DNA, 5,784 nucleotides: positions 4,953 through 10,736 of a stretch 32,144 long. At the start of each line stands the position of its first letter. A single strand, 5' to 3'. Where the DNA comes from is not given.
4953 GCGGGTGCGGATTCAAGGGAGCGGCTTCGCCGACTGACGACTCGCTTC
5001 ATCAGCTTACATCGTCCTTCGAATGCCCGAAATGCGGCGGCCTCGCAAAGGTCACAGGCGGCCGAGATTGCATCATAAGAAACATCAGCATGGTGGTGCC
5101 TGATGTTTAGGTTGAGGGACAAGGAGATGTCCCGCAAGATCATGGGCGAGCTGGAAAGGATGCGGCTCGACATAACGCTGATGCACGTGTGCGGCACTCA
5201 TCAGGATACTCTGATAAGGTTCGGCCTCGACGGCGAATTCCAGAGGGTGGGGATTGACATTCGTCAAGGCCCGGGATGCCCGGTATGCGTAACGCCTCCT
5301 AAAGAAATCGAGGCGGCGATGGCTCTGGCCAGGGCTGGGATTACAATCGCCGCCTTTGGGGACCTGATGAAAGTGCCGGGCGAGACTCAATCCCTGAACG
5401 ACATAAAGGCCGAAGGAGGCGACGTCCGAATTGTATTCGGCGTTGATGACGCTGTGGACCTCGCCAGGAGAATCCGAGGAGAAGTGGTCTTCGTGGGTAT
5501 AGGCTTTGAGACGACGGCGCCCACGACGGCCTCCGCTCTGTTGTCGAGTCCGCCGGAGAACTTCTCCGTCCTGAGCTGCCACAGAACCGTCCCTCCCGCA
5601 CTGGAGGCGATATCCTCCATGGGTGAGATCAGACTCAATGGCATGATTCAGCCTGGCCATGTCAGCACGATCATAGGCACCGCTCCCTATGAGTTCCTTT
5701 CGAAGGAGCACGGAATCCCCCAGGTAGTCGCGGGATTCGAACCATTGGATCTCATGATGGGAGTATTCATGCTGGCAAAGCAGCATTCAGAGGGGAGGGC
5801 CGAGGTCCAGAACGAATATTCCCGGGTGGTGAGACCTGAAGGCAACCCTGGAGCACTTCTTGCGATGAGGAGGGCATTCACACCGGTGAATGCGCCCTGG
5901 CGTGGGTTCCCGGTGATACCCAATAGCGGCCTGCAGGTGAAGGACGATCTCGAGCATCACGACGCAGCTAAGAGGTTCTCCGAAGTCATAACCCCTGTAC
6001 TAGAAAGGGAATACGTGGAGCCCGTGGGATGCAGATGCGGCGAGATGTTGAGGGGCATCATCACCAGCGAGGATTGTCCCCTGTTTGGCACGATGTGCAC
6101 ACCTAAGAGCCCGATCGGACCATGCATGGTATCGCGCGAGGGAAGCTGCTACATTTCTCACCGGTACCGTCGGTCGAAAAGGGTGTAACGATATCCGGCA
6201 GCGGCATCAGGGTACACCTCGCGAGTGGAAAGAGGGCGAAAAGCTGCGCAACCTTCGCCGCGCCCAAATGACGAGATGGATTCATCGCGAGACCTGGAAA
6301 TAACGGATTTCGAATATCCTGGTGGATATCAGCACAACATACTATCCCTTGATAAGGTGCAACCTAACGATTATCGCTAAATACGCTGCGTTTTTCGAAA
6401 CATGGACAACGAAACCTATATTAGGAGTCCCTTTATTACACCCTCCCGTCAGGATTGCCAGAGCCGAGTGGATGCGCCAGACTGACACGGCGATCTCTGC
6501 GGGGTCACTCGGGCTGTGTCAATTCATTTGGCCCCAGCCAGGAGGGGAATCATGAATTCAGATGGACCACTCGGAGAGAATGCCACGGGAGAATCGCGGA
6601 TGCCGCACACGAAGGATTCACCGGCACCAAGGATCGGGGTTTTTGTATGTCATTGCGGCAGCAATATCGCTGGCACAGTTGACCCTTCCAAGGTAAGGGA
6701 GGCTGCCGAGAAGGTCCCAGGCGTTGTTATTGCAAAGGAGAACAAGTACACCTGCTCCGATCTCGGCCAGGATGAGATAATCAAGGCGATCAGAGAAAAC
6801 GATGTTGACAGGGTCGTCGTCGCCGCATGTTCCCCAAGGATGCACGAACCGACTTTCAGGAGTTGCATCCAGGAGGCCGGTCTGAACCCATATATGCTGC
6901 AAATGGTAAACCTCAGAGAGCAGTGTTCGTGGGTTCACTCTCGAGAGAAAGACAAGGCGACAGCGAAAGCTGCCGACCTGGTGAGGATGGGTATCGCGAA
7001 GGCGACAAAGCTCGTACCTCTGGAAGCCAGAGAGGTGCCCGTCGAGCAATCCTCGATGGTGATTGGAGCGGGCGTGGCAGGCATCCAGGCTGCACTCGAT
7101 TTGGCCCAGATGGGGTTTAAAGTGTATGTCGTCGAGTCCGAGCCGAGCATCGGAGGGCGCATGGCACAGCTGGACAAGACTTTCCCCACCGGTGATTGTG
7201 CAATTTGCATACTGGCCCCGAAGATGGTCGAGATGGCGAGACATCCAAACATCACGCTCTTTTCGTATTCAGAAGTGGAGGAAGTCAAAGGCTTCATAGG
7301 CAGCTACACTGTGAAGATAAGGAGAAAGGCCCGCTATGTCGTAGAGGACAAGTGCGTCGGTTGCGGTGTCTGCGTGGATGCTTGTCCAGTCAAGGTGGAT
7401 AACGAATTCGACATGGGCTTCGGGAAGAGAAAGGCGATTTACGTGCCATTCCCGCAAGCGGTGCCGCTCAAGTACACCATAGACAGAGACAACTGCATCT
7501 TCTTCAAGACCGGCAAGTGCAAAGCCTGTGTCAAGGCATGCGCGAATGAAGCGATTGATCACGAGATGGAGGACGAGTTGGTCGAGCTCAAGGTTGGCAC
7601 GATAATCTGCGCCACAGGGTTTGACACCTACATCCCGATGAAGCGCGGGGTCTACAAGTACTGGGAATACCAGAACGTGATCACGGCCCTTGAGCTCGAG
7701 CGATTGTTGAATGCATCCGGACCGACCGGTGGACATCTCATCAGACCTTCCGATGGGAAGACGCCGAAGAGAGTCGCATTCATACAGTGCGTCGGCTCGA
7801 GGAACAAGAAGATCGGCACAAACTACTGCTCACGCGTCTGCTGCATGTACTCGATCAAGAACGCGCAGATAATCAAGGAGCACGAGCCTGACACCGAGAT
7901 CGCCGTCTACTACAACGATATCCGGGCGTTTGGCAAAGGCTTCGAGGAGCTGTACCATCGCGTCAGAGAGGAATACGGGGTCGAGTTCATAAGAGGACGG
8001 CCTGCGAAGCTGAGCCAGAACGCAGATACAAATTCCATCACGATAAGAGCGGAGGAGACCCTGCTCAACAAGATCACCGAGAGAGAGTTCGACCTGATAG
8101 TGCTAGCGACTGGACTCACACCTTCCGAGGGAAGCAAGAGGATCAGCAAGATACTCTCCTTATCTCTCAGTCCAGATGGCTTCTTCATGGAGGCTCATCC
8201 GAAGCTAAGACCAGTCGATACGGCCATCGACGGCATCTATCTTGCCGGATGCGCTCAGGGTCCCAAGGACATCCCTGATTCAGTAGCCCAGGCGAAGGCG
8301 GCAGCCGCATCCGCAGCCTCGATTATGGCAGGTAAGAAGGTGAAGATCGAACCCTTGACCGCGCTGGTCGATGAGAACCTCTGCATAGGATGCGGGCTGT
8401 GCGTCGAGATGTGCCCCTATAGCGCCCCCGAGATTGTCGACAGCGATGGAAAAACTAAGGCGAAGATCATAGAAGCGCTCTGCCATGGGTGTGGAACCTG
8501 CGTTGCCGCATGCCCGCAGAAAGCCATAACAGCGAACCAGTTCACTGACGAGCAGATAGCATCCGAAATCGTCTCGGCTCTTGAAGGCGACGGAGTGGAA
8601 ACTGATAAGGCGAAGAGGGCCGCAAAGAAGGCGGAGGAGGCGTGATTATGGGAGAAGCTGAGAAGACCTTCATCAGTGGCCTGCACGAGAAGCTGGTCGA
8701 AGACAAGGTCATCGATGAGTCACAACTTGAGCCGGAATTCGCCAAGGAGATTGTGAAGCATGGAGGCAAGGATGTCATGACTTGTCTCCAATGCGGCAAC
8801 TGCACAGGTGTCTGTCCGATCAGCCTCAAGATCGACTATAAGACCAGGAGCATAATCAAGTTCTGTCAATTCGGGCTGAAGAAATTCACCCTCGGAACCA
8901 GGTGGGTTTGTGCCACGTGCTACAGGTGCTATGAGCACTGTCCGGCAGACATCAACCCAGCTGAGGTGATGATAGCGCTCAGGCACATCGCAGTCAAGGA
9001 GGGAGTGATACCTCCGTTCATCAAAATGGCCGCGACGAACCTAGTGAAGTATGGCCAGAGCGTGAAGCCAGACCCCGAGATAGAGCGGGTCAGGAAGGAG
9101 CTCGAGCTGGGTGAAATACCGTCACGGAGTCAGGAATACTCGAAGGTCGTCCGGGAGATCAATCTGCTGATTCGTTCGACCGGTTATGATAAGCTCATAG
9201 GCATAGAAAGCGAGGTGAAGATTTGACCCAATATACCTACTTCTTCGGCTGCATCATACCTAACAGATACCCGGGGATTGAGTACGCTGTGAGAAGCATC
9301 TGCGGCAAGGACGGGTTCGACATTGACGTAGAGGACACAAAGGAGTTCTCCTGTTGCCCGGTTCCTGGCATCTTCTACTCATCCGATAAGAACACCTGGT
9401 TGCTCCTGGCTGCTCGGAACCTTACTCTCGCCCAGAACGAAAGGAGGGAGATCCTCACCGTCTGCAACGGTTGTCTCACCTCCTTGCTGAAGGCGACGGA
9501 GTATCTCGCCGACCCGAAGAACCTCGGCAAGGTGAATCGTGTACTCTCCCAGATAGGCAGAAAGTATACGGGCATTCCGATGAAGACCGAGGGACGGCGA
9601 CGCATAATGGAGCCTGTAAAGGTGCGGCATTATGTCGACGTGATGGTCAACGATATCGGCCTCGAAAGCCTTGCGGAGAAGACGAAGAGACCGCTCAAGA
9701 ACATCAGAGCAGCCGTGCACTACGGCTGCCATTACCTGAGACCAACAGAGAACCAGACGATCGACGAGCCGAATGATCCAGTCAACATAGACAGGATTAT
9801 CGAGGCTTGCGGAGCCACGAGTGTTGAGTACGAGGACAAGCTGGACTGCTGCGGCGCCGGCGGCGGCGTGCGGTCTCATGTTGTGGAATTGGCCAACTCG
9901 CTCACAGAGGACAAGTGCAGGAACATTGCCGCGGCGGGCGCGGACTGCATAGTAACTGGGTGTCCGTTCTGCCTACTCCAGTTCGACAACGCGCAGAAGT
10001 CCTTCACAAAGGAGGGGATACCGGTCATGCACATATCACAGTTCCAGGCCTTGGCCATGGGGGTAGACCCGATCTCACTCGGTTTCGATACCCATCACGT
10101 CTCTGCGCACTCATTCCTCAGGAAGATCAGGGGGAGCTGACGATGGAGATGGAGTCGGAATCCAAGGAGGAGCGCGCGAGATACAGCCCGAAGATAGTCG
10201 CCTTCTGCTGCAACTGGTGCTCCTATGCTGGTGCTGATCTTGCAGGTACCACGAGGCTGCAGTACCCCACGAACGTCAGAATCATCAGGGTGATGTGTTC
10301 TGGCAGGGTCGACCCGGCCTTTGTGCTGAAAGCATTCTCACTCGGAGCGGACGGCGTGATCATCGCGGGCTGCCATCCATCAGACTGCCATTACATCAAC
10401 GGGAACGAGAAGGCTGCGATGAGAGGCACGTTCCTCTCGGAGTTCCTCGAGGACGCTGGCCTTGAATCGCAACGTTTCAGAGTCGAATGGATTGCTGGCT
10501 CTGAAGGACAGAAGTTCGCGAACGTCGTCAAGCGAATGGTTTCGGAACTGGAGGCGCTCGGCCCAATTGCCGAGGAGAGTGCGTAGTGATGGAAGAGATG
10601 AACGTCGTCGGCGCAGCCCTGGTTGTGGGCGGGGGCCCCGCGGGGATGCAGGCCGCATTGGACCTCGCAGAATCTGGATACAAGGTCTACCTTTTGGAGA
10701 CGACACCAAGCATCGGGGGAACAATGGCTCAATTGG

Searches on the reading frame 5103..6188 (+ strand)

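Call 11: search_protein_families(library=pfam, proteins=[window:5103-6188:+], max_evalue=0.0001)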
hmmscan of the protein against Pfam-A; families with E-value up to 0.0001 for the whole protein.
window:5103-6188:+ (361 aa): 1 family
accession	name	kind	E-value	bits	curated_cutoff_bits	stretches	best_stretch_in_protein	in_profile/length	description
PF01924.21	HypD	-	9e-125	416.8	25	1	9-356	6-351/351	Hydrogenase formation hypA family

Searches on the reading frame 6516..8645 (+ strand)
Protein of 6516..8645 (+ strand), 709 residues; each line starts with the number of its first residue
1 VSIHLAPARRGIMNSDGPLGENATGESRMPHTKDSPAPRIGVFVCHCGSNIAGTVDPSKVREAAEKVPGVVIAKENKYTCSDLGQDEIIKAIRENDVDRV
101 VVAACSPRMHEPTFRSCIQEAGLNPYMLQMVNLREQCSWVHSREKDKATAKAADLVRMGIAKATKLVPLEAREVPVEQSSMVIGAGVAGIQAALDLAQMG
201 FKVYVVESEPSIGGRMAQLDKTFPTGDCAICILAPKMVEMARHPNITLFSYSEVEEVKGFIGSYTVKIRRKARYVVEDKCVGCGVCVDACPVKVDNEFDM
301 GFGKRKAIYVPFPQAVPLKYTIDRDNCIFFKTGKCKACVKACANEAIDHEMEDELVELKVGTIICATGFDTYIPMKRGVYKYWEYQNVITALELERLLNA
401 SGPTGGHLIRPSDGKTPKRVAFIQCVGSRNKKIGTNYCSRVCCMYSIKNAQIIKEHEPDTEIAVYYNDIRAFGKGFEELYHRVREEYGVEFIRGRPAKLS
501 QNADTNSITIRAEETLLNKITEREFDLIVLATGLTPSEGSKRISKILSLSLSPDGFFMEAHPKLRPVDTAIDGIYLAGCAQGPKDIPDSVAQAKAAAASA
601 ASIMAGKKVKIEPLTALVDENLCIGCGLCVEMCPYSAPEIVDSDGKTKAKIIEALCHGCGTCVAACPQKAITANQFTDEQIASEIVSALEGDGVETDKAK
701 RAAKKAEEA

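Call 11: search_protein_families(library=pfam, proteins=[window:6516-8645:+], max_evalue=0.0001)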
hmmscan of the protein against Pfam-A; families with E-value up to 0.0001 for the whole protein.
window:6516-8645:+ (709 aa): 24 families
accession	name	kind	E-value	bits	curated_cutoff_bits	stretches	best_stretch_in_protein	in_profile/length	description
PF00037.32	Fer4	-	1.9e-21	75.4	21.1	3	618-638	3-23/24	4Fe-4S binding domain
PF12838.12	Fer4_7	-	4.9e-17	62.6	27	1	623-670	2-52/52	4Fe-4S dicluster domain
PF14697.11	Fer4_21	-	8e-17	61.6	35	1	616-672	1-58/59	4Fe-4S dicluster domain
PF12837.12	Fer4_6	-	3.8e-16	58.6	25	1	616-637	2-23/24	4Fe-4S binding domain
PF07992.20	Pyr_redox_2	-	9.6e-15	55.2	26.1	1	181-278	4-88/291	Pyridine nucleotide-disulphide oxidoreductase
PF13187.11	Fer4_9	-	2e-14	53.8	27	1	623-671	2-52/52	4Fe-4S dicluster domain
PF13484.11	Fer4_16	-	2.7e-14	54.1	30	0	656-688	2-32/66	4Fe-4S double cluster binding domain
PF13237.11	Fer4_10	-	2.4e-13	50.2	25.5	1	618-667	4-53/53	4Fe-4S dicluster domain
PF12797.12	Fer4_2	-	3.7e-13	48.9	24.5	2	273-292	3-22/22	4Fe-4S binding domain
PF25160.1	LdpA_Fe-S-bd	-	3.6e-12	46.3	27.6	1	648-675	20-47/49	LdpA Fe-S cluster-binding domain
PF12800.12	Fer4_4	-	1.3e-08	34.9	24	0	278-292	2-16/17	4Fe-4S binding domain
PF12831.13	FAD_oxidored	-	4e-07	30.1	27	1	181-217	3-39/416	FAD dependent oxidoreductase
PF13534.11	Fer4_17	-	9.4e-07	29.7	22.2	0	279-294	45-60/61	4Fe-4S dicluster domain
PF12798.12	Fer4_3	-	1.2e-06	29.3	27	0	623-637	1-15/15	4Fe-4S binding domain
PF13450.12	NAD_binding_8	-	2e-06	28.4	21.9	1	182-218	1-37/68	NAD(P)-binding Rossmann-like domain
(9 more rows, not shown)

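Call 13: search_protein_families(library=ncbifam, proteins=[window:6516-8645:+], max_evalue=0.00001)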
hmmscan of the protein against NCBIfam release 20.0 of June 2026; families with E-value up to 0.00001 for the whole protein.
window:6516-8645:+ (709 aa): 62 families (the best 25 are shown)
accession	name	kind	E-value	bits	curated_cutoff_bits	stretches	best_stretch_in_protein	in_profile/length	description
NF040770.1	hetero_SS_HdrA2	exception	1.1e-286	953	1100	1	39-690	1-642/777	CoB-CoM heterodisulfide reductase HdrA2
NF041778.1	hetero_SS_HdrA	equivalog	4.1e-204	679.7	1400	1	39-690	7-652/771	ferredoxin:CoB-CoM heterodisulfide reductase subunit HdrA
NF041891.1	hdrA_Methbact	equivalog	1.3e-187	625.4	1300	1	39-690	2-637/762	ferredoxin:CoB-CoM heterodisulfide reductase subunit HdrA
TIGR01944.1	rnfB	subfamily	2.4e-15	56.6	68.7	1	578-680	72-169/190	RnfABCDGE type electron transport complex subunit B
TIGR01971.1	NuoI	subfamily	3.1e-13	49.4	113.05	1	619-675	40-102/121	NADH-quinone oxidoreductase, chain I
NF003475.0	PRK05113.1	equivalog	4e-13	49.7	203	1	561-677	54-166/190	electron transport complex subunit RsxB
NF005415.0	PRK06991.1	equivalog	1.9e-12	47.4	281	1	614-708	78-169/284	electron transport complex subunit RsxB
NF042909.1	FMH_DH_FwdF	exception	4.4e-12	45.8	375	2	609-678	214-281/336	tungsten-dependent formylmethanofuran dehydrogenase subunit FwdF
NF009945.0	PRK13409.1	equivalog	4.8e-12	45.4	469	0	613-642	41-70/592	ribosome biogenesis/translation initiation ATPase RLI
NF038196.1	ferrodoxin_EFR1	subfamily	1.1e-11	45.2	75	1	616-677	180-235/242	EFR1 family ferrodoxin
NF058577.1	FdxA_fam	equivalog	1.3e-11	44.4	65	0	621-670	7-52/52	4Fe-4S ferredoxin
NF006221.0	PRK08348.1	subfamily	3.9e-11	42.8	124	1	618-675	41-96/136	NADH-plastoquinone oxidoreductase subunit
TIGR02700.1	flavo_MJ0208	hypoth_equivalog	1.1e-10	41.2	251.35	1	612-674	138-197/234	dihydromethanopterin reductase (acceptor)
TIGR02179.1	PorD_KorD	subfamily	1.2e-10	41.3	60.05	1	616-673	20-74/78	2-oxoacid:acceptor oxidoreductase, delta subunit, pyruvate/2-ketoisovalerate family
NF005503.0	PRK07118.1-2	equivalog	1.2e-10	41.1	252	1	623-671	140-184/292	RnfABCDGE type electron transport complex subunit B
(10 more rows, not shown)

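Call 33: search_solved_structures(query=window:6516-8645:+, max_evalue=1e-50, show_alignments=1)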
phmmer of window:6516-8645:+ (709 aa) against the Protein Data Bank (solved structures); distinct sequences matched with E-value up to 1e-50: 5.
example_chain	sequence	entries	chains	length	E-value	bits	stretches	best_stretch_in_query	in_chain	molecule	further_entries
5odc_A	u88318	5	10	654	4e-270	901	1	37-685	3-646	Heterodisulfide reductase, subunit A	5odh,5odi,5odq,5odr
8rvu_a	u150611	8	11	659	1.4e-256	856.2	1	36-690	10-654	H(2):CoB-CoM heterodisulfide,ferredoxin reductase subunit A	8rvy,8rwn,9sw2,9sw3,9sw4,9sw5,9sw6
8rvv_A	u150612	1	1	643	7.4e-256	853.8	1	38-689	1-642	H(2):CoB-CoM heterodisulfide,ferredoxin reductase subunit A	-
9sfi_A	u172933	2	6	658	1.7e-232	776.6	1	38-685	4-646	CoB--CoM heterodisulfide reductase iron-sulfur subunit A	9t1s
7bkb_A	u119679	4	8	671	1.2e-213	714.3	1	35-688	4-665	CoB--CoM heterodisulfide reductase iron-sulfur subunit A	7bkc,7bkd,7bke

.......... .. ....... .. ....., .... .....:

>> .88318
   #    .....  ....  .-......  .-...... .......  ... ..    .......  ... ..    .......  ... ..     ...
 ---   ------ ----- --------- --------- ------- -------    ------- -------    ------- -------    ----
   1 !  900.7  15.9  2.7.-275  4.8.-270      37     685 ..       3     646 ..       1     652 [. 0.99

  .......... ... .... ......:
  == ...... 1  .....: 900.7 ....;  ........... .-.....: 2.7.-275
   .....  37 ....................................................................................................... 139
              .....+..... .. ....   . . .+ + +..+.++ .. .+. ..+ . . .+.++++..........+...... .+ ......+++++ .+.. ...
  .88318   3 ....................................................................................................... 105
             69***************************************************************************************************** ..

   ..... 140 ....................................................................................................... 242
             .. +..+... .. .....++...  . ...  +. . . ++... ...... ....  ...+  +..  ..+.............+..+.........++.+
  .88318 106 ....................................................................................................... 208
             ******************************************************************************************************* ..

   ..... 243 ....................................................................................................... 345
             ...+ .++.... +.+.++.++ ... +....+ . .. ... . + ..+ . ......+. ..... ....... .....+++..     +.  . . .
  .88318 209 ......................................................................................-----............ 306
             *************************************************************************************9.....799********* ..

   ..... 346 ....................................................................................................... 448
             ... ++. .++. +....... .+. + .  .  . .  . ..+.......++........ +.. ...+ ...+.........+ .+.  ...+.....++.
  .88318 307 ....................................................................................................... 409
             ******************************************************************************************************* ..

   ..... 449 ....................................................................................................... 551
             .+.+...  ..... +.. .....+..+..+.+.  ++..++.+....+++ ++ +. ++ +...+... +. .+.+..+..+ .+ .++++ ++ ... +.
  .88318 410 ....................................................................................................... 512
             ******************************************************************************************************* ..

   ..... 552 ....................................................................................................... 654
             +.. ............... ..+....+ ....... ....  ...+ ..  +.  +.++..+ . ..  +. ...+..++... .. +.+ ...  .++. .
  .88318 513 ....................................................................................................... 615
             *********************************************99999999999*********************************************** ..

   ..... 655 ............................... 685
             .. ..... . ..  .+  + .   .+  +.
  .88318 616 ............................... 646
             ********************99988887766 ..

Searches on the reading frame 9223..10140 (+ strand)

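Call 11: search_protein_families(library=pfam, proteins=[window:9223-10140:+], max_evalue=0.0001)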
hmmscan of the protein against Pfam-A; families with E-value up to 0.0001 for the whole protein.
window:9223-10140:+ (305 aa): 1 family
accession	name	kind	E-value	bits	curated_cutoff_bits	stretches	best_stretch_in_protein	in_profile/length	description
PF02754.22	CCG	-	4.8e-30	103.9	20.6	2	164-255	2-85/85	Cysteine-rich domain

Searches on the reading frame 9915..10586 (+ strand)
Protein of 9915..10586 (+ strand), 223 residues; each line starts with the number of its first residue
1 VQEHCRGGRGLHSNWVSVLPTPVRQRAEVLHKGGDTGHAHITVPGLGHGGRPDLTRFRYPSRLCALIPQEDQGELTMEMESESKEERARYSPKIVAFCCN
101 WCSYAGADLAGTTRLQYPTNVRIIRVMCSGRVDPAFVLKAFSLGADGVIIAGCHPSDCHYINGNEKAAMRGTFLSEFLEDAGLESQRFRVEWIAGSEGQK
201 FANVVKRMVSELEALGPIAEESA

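Call 11: search_protein_families(library=pfam, proteins=[window:9915-10586:+], max_evalue=0.0001)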
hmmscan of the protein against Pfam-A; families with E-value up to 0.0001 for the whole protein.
window:9915-10586:+ (223 aa): 1 family
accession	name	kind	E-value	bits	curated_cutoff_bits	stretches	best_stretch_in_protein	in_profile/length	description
PF02662.21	FlpD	-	9.7e-54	181.1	22.3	1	94-216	1-123/123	Methyl-viologen-reducing hydrogenase, delta subunit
